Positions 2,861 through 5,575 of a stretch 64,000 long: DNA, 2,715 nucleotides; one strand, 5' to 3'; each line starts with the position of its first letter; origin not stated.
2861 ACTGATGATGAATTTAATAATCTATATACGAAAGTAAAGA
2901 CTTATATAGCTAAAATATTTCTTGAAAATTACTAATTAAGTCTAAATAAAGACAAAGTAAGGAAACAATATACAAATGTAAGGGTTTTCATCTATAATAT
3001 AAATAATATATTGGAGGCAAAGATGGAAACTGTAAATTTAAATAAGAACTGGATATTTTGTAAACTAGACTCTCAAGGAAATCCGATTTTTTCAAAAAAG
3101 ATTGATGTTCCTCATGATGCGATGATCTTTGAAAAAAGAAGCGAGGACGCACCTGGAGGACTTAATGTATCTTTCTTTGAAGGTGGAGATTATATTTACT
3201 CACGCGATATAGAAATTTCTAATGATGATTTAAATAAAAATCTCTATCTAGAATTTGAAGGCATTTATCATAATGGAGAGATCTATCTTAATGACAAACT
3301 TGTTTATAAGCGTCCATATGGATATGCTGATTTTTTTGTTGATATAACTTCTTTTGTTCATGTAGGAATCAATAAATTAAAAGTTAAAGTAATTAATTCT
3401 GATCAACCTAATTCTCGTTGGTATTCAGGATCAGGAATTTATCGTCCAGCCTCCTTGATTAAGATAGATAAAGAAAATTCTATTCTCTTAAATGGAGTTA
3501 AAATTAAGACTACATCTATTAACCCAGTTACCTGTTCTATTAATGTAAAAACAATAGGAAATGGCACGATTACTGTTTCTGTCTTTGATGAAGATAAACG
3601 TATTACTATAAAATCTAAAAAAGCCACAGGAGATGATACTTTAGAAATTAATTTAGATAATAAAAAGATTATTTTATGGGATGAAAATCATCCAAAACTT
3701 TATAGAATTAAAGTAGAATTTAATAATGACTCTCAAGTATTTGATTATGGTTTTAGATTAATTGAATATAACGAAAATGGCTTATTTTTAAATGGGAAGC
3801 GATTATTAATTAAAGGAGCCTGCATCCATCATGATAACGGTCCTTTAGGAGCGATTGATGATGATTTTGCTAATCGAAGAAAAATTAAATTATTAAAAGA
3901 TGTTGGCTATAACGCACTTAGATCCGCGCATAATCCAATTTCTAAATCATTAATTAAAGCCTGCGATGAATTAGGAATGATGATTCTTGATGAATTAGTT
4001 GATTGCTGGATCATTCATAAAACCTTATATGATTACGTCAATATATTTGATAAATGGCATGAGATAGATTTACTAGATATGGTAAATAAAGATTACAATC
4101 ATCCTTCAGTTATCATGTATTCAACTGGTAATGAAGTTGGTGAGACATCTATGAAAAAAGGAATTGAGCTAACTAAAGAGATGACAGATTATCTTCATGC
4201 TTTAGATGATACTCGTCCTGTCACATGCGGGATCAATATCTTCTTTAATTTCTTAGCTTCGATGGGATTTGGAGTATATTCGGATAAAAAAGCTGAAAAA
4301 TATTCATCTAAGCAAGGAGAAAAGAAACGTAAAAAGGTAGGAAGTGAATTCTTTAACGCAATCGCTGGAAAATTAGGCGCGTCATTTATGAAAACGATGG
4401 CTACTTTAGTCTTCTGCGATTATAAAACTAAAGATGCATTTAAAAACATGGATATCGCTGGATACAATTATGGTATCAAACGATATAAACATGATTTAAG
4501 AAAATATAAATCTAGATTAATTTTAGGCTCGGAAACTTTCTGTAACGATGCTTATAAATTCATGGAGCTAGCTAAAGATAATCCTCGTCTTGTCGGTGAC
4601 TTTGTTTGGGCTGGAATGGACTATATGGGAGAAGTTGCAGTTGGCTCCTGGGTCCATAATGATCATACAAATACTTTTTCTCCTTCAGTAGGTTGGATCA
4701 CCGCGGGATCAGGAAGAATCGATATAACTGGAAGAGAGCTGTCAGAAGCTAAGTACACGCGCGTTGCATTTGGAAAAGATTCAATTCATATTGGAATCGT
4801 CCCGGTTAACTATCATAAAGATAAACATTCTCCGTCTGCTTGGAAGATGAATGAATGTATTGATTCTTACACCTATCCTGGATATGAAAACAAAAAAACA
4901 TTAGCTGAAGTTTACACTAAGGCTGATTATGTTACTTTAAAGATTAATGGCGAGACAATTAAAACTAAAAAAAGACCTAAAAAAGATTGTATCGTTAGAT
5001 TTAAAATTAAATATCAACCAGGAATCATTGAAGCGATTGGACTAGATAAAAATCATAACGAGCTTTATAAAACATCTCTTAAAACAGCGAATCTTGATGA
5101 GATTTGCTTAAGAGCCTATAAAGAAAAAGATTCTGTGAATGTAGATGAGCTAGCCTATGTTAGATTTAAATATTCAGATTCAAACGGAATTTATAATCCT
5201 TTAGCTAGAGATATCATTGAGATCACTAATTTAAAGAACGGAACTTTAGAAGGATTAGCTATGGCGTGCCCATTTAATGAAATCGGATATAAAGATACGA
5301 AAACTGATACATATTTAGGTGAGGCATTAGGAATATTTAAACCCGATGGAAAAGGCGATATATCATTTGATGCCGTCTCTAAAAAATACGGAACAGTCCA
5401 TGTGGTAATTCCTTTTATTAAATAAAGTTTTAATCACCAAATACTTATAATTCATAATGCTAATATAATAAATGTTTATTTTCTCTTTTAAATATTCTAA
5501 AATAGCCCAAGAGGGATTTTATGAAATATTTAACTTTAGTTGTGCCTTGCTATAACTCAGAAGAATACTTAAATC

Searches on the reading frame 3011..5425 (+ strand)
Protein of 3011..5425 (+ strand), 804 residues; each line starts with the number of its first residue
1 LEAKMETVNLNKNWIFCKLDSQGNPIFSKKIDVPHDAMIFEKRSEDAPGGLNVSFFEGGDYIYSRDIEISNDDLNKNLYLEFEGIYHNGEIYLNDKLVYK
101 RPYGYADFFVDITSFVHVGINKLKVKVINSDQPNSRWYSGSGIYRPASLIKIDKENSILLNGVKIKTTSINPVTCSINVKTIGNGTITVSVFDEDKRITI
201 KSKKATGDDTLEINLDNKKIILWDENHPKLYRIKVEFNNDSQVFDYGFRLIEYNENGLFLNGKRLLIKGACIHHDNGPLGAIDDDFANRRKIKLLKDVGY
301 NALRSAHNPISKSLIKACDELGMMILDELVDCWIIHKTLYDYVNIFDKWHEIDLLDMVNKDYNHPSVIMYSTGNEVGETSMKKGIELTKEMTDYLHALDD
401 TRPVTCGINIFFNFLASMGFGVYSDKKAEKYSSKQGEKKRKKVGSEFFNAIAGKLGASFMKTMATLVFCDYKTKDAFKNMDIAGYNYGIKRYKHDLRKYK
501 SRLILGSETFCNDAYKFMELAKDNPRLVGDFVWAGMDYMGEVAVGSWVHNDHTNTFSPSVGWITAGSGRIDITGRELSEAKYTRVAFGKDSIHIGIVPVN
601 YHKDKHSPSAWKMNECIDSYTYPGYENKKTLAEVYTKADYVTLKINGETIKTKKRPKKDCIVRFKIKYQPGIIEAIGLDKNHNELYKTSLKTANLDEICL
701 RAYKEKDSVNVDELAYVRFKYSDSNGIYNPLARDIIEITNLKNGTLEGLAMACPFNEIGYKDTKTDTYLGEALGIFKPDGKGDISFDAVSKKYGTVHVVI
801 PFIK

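Call 10: search_protein_families(library=pfam, proteins=[window:3011-5425:+], max_evalue=0.00001)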
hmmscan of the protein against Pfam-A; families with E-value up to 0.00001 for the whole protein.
window:3011-5425:+ (804 aa): 6 families
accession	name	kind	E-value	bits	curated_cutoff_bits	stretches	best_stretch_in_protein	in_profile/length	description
PF02836.23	Glyco_hydro_2_C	-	1.1e-22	81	21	1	255-444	5-207/302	Glycosyl hydrolases family 2, TIM barrel domain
PF02837.24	Glyco_hydro_2_N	-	7.1e-16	59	28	1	48-151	52-167/169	Glycosyl hydrolases family 2, sugar binding domain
PF16355.11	DUF4982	-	9.4e-12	45.1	23.9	1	632-684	6-59/61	Domain of unknown function (DUF4982)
PF22666.2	Glyco_hydro_2_N2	-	1.9e-08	35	27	1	52-128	41-118/167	Glycosyl hydrolase 2 galactose-binding domain-like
PF18565.7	Glyco_hydro2_C5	-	3e-06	27.5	32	1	701-796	4-100/103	Glycoside hydrolase family 2 C-terminal domain 5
PF00703.27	Glyco_hydro_2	-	7.1e-06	27.2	23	0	173-249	16-109/109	Glycosyl hydrolases family 2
